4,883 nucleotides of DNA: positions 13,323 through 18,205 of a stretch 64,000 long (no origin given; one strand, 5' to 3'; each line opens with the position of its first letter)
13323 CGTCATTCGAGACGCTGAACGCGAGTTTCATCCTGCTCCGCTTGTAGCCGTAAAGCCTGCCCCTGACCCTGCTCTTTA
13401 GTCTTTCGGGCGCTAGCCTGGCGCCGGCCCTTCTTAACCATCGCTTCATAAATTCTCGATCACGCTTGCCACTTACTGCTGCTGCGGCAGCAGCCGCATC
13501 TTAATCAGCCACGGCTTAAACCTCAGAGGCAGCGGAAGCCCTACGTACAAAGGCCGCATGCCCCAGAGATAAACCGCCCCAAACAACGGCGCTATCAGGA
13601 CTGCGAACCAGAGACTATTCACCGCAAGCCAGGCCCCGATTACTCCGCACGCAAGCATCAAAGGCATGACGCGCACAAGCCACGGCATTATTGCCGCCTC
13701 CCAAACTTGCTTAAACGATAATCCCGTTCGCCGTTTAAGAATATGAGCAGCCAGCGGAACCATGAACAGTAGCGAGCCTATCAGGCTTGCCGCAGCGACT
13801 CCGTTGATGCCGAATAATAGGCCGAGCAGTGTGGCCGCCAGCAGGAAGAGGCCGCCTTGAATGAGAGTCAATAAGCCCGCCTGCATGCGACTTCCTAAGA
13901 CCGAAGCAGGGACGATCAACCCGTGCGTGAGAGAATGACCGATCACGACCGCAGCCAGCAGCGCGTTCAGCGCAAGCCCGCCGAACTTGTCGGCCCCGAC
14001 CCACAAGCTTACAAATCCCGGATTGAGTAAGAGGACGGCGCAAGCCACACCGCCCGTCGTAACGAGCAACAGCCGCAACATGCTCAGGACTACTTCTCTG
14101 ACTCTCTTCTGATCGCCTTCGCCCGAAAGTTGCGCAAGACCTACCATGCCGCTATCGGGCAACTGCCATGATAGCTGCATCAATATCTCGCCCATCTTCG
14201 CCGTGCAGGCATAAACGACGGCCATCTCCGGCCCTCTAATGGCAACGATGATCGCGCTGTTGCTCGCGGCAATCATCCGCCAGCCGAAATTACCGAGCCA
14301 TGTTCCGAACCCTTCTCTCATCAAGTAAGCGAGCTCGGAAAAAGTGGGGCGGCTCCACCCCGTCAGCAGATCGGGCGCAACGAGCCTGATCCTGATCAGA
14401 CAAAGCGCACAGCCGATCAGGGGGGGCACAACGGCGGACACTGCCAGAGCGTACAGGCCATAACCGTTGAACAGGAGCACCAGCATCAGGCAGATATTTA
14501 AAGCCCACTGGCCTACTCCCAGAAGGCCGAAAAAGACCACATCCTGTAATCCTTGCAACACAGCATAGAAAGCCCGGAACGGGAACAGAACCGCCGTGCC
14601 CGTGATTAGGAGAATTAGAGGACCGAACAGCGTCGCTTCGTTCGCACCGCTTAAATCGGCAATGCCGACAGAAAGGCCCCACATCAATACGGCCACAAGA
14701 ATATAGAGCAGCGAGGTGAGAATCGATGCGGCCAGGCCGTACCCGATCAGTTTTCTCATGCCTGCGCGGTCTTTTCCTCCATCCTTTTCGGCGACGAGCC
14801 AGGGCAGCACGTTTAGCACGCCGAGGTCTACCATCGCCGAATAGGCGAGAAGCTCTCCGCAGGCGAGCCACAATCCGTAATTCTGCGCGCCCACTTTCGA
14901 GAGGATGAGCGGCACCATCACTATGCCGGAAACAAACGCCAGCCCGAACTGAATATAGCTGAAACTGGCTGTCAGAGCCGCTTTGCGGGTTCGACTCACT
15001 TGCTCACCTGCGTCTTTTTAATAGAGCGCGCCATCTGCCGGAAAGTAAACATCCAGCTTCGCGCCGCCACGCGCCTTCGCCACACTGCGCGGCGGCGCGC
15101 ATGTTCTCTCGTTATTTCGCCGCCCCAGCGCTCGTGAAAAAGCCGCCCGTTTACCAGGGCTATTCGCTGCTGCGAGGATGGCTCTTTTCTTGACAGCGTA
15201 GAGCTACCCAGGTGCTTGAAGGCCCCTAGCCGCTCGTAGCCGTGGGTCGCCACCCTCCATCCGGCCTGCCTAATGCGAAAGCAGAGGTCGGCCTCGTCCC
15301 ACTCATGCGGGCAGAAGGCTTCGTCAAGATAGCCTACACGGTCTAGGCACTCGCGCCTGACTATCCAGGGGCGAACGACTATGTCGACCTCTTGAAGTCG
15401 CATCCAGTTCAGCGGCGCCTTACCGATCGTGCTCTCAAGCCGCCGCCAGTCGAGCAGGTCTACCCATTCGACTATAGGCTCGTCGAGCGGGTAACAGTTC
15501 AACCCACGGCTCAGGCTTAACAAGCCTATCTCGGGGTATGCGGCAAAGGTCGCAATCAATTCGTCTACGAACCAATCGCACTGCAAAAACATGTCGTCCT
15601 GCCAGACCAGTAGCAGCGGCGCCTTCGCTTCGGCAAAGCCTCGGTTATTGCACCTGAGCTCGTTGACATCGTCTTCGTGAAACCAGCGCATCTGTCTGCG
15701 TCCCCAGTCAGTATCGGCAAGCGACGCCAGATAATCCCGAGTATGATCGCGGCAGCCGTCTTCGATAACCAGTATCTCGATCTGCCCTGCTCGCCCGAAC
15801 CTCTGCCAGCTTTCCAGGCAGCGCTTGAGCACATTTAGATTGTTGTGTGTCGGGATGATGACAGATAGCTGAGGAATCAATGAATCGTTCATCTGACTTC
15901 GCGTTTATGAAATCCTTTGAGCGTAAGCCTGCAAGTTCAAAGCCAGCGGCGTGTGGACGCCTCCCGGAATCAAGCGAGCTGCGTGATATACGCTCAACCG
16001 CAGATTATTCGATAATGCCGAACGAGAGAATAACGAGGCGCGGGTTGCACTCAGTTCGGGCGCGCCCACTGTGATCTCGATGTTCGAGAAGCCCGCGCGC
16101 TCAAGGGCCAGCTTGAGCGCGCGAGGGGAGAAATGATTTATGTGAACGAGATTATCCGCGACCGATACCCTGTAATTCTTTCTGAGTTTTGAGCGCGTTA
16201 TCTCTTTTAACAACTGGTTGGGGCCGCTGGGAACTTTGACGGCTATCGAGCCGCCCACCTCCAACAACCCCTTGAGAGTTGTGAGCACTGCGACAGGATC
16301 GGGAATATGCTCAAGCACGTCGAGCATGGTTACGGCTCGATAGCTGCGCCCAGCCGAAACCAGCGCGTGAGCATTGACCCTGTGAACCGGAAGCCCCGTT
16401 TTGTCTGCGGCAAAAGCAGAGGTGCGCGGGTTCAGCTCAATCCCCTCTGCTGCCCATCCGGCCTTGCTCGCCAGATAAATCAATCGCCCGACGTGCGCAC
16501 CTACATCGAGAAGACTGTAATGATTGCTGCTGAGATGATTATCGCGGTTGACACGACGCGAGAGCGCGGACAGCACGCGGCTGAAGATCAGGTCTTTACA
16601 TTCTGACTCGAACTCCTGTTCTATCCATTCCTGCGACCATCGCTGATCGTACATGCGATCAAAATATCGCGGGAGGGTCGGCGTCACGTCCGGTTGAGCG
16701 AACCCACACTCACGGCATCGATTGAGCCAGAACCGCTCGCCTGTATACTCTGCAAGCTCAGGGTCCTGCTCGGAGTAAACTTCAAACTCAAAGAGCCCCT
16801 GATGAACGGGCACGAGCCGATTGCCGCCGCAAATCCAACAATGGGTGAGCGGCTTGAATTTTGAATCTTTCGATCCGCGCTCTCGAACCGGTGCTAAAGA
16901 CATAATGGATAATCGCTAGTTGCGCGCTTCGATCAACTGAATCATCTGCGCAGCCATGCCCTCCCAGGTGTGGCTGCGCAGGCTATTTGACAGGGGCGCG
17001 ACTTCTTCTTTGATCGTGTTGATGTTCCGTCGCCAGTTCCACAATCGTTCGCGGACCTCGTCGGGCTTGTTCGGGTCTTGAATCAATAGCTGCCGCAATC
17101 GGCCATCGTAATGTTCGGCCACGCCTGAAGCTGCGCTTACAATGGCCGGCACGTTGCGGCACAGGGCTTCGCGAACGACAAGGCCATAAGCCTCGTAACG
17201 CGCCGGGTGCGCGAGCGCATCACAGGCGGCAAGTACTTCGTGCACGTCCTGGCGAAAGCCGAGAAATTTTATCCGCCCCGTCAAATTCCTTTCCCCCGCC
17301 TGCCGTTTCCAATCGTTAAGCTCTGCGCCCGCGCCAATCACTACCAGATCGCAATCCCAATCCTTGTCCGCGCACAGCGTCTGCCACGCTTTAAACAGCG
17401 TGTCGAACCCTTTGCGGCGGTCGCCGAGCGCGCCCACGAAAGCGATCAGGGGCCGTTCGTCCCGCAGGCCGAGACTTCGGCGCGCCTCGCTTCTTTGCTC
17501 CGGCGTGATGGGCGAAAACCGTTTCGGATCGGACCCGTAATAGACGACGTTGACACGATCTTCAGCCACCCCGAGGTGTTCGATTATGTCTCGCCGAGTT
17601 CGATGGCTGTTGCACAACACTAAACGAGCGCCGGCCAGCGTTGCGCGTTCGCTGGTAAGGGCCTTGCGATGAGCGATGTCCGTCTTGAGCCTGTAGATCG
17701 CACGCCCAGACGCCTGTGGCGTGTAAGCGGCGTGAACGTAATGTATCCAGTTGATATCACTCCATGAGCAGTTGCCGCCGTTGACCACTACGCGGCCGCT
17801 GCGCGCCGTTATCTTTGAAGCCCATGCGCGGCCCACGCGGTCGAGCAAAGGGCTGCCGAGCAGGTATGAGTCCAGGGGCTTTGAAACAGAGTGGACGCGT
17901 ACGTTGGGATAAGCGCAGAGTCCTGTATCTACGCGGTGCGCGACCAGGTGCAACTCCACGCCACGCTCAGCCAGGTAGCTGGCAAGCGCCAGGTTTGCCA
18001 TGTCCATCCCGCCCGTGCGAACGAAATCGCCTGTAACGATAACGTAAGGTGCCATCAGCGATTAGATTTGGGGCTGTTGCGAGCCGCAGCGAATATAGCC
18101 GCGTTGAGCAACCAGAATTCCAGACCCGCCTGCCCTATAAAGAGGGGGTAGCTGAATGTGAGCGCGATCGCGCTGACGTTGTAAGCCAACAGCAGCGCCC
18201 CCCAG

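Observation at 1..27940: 28-kb single-strand polysaccharide cluster with 12 predicted glycosyltransferases and 7 methyltransferases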

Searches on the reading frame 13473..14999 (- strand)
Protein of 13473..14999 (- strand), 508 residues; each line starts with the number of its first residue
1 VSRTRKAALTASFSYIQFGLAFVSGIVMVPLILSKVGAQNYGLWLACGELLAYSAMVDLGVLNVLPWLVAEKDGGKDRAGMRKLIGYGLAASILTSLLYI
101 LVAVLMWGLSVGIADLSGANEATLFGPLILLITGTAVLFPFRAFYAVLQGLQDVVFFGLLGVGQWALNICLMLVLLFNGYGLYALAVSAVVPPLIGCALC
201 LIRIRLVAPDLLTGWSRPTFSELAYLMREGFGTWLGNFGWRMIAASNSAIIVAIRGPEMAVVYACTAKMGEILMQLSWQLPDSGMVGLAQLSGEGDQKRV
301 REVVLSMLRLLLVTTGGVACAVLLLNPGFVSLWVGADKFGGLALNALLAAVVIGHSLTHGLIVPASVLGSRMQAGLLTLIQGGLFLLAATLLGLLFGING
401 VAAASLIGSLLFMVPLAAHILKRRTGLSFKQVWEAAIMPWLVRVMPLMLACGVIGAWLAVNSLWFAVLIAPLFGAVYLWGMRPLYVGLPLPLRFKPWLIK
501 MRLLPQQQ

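Call 5: search_protein_families(library=pfam, proteins=[window:13473-14999:-], max_evalue=0.01)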
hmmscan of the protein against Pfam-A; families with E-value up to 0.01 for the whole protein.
window:13473-14999:- (508 aa): 0 families

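Call 18: search_protein_families(library=ncbifam, proteins=[window:13473-14999:-], max_evalue=0.01)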
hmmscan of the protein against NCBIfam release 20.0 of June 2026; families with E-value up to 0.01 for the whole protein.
window:13473-14999:- (508 aa): 0 families

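Call 28: search_solved_structures(query=window:13473-14999:-, max_evalue=1)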
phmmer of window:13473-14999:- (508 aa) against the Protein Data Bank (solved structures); distinct sequences matched with E-value up to 1: 0.

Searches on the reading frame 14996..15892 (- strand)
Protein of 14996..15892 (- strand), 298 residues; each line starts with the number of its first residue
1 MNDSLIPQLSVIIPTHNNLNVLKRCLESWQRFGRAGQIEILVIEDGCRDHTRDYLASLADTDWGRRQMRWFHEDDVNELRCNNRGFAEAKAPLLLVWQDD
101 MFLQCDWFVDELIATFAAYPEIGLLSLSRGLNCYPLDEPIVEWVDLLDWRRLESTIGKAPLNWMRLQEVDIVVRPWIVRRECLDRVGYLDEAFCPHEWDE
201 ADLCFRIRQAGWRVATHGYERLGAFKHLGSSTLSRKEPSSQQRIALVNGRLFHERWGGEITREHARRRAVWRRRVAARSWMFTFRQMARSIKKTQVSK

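Call 5: search_protein_families(library=pfam, proteins=[window:14996-15892:-], max_evalue=0.01)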
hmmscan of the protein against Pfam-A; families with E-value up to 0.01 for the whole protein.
window:14996-15892:- (298 aa): 3 families
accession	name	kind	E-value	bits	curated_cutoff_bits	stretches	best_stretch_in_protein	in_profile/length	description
PF00535.33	Glycos_transf_2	-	1.7e-10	41.5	23.3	1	10-118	1-105/168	Glycosyl transferase family 2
PF13641.12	Glyco_tranf_2_3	-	4.8e-09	37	27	1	7-289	1-226/230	Glycosyltransferase like family 2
PF10111.15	Glyco_tranf_2_2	-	3.4e-05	23.9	27.3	1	10-110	1-101/276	Glycosyltransferase like family 2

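Call 19: search_protein_families(library=ncbifam, proteins=[window:14996-15892:-], max_evalue=0.01)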
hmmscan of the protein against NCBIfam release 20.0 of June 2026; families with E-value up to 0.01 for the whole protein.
window:14996-15892:- (298 aa): 13 families
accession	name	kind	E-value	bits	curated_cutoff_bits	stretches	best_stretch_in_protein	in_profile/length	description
TIGR03965.1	mycofact_glyco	equivalog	1.1e-13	51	280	1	4-215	72-271/467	mycofactocin biosynthesis glycosyltransferase MftF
NF041875.1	EPS_EpsD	equivalog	1.4e-12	47.7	370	1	9-213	1-195/325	exopolysaccharide biosynthesis glycosyltransferase EpsD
TIGR04283.1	glyco_like_mftF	equivalog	5.5e-07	29.4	182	1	9-116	1-97/221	TIGR04283 family arsenosugar biosynthesis glycosyltransferase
NF038299.1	EPS_HpsN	equivalog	7.2e-07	28.5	425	1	7-215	1-211/317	hormogonium polysaccharide biosynthesis glycosyltransferase HpsN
NF007482.0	PRK10073.1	equivalog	8.7e-06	25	423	1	6-91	5-86/334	glycosyltransferase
NF038302.1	EPS_HpsE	equivalog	2.9e-05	23.2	300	1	8-123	2-118/307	hormogonium polysaccharide biosynthesis glycosyltransferase HpsE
TIGR03937.1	PgaC_IcaA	equivalog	6e-05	22.2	422.3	1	5-106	43-141/407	poly-beta-1,6-N-acetyl-D-glucosamine synthase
TIGR03469.1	HpnB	hypoth_equivalog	0.00011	21.3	379.25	1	5-60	42-97/386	hopene-associated glycosyltransferase HpnB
TIGR04242.1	nodulat_NodC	equivalog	0.00045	19.3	550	1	4-51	45-93/395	chitooligosaccharide synthase NodC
NF050050.1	ProtGlycPglI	equivalog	0.00087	18.7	500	1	7-97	2-90/306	GalNAc(5)-diNAcBac-PP-undecaprenol beta-1,3-glucosyltransferase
NF047683.1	TeichurnBiosyTuaG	equivalog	0.0012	18.6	400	1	7-91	6-87/252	teichuronic acid biosynthesis protein TuaG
TIGR03111.1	glyc2_xrt_Gpos1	hypoth_equivalog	0.0036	16.2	363.95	1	6-122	48-162/439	TIGR03111 family XrtG-associated glycosyltransferase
NF045692.1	OglycostaseCruG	equivalog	0.0053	15.7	600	1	4-62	38-95/386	2'-O-glycosyltransferase CruG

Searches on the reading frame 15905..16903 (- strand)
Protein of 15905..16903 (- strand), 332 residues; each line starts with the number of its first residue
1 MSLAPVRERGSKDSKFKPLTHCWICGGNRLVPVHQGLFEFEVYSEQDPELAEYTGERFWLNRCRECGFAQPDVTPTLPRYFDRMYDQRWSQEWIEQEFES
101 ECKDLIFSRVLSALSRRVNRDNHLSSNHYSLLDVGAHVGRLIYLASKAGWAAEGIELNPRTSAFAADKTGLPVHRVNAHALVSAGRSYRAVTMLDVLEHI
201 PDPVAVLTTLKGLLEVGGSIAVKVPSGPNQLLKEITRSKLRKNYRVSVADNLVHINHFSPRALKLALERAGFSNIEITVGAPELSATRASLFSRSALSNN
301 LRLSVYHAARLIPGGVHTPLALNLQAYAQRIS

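Call 5: search_protein_families(library=pfam, proteins=[window:15905-16903:-], max_evalue=0.01)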
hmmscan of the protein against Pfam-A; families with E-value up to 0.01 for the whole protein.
window:15905-16903:- (332 aa): 5 families
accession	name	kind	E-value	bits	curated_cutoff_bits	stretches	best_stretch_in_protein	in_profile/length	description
PF13489.12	Methyltransf_23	-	2.1e-17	63.8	27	1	127-276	22-163/164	Methyltransferase domain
PF08242.18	Methyltransf_12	-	1.3e-06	29.5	30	1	132-219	1-97/98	Methyltransferase domain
PF08241.18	Methyltransf_11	-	1.3e-06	29.4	21.2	1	132-221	1-94/95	Methyltransferase domain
PF13649.12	Methyltransf_25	-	0.00013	23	27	1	132-218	2-97/97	Methyltransferase domain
PF13847.12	Methyltransf_31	-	0.0098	16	27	0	128-239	4-126/145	Methyltransferase domain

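Call 19: search_protein_families(library=ncbifam, proteins=[window:15905-16903:-], max_evalue=0.01)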
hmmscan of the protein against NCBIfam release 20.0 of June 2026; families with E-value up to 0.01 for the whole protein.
window:15905-16903:- (332 aa): 4 families
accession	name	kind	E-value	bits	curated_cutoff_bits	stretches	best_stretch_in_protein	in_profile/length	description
TIGR01983.1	UbiG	equivalog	2.9e-05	23.5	102.95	1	116-221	39-150/228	bifunctional 2-polyprenyl-6-hydroxyphenol methylase/3-demethylubiquinol 3-O-methyltransferase UbiG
TIGR04345.1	ovoA_Cterm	equivalog_domain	0.00014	21.4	170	1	177-225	124-172/242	putative 4-mercaptohistidine N1-methyltransferase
NF045667.1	MTase_DVU1556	equivalog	0.00017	21.2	155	1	128-222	23-119/213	DVU_1556 family methyltransferase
NF053727.1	iron_NGO0322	subfamily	0.00096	18.8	125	1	92-142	77-129/158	NGO0322 family iron-responsive protein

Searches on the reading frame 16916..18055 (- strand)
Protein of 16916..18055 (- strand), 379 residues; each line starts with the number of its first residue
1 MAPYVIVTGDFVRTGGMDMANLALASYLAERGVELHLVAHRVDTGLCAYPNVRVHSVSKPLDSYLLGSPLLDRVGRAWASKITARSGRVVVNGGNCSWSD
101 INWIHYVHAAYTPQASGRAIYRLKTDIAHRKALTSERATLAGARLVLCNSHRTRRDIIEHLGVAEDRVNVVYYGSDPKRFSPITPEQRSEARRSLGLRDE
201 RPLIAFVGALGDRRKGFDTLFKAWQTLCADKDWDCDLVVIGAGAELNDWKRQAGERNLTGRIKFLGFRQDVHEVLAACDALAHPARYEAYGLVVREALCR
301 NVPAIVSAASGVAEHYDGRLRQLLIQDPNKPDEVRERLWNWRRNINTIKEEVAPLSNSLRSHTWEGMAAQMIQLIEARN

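Call 5: search_protein_families(library=pfam, proteins=[window:16916-18055:-], max_evalue=0.01)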
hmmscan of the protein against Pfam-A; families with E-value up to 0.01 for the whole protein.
window:16916-18055:- (379 aa): 5 families
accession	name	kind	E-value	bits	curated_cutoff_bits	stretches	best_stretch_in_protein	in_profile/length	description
PF00534.26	Glycos_transf_1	-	1.5e-27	96.7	26.4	1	188-336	2-150/172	Glycosyl transferases group 1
PF13692.12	Glyco_trans_1_4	-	8.1e-23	81.7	27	1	201-336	1-134/142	Glycosyl transferases group 1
PF20706.3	GT4-conflict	-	5.3e-19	68.9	26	1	134-370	138-384/385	Family 4 Glycosyltransferase in conflict systems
PF13439.12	Glyco_transf_4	-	2.6e-14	54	28.5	1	15-179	2-170/170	Glycosyltransferase Family 4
PF13579.12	Glyco_trans_4_4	-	8.2e-06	26.7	29.7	1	15-174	1-158/158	Glycosyl transferase 4-like domain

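Call 18: search_protein_families(library=ncbifam, proteins=[window:16916-18055:-], max_evalue=0.01)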
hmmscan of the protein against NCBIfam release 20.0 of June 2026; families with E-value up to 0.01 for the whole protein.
window:16916-18055:- (379 aa): 34 families (the best 25 are shown)
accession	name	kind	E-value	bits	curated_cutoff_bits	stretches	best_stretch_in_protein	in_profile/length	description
TIGR03999.1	thiol_BshA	equivalog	1.2e-18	67.2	273.7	1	145-315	147-310/375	N-acetyl-alpha-D-glucosaminyl L-malate synthase BshA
TIGR03449.1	mycothiol_MshA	equivalog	3.8e-17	62.3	462.5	1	104-315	126-341/406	D-inositol-3-phosphate glycosyltransferase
TIGR02149.1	glgA_Coryne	subfamily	8e-17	61.4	302.4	1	136-339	138-346/391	glycogen synthase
NF053787.1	GlcN_PG_synth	equivalog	4.7e-16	58.6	480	1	155-340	155-322/361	N-acetylglucosaminyl phosphatidylglycerol synthase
NF047684.1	TeichurnBiosyTuaC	equivalog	2.6e-15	56.3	550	1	143-359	165-369/391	teichuronic acid biosynthesis protein TuaC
TIGR04047.1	MSMEG_0565_glyc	hypoth_equivalog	5.5e-15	55.3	259.85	1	118-373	115-369/373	MSMEG_0565 family glycosyltransferase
TIGR03088.1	stp2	hypoth_equivalog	2.1e-14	53.4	409.05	1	157-327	151-322/374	TIGR03088 family PEP-CTERM/XrtA system glycosyltransferase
TIGR02095.1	glgA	subfamily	4.5e-13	48.7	328.45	1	192-314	283-405/477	glycogen/starch synthase, ADP-glucose type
TIGR04157.1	glyco_rSAM_CFB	subfamily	4.7e-13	48.9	400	1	132-324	159-347/406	TIGR04157 family glycosyltransferase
TIGR04063.1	stp3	hypoth_equivalog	1.6e-11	43.8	442.05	1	132-285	149-297/397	TIGR04063 family PEP-CTERM/XrtA system glycosyltransferase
NF041876.1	EPS_EpsE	equivalog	8.7e-11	41.7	400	1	139-338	158-355/389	exopolysaccharide biosynthesis GT4 family glycosyltransferase EpsE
NF038295.1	EPS_HpsP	equivalog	2.4e-10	40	550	1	131-315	143-325/388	hormogonium polysaccharide biosynthesis glycosyltransferase HpsP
NF050063.1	ProtGlycPglJ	equivalog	4.4e-10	39.3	500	1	142-311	144-300/363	N-acetylgalactosamine-N,N'-diacetylbacillosaminyl-diphospho-undecaprenol 4-alpha-N-acetylgalactosaminyltransferase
NF007396.0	PRK09922.1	equivalog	9.7e-09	34.5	385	1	127-311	122-294/361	lipopolysaccharide 1,6-galactosyltransferase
NF007640.0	PRK10307.1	subfamily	3.6e-08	32.7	276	1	124-294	153-319/411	WcaI family glycosyltransferase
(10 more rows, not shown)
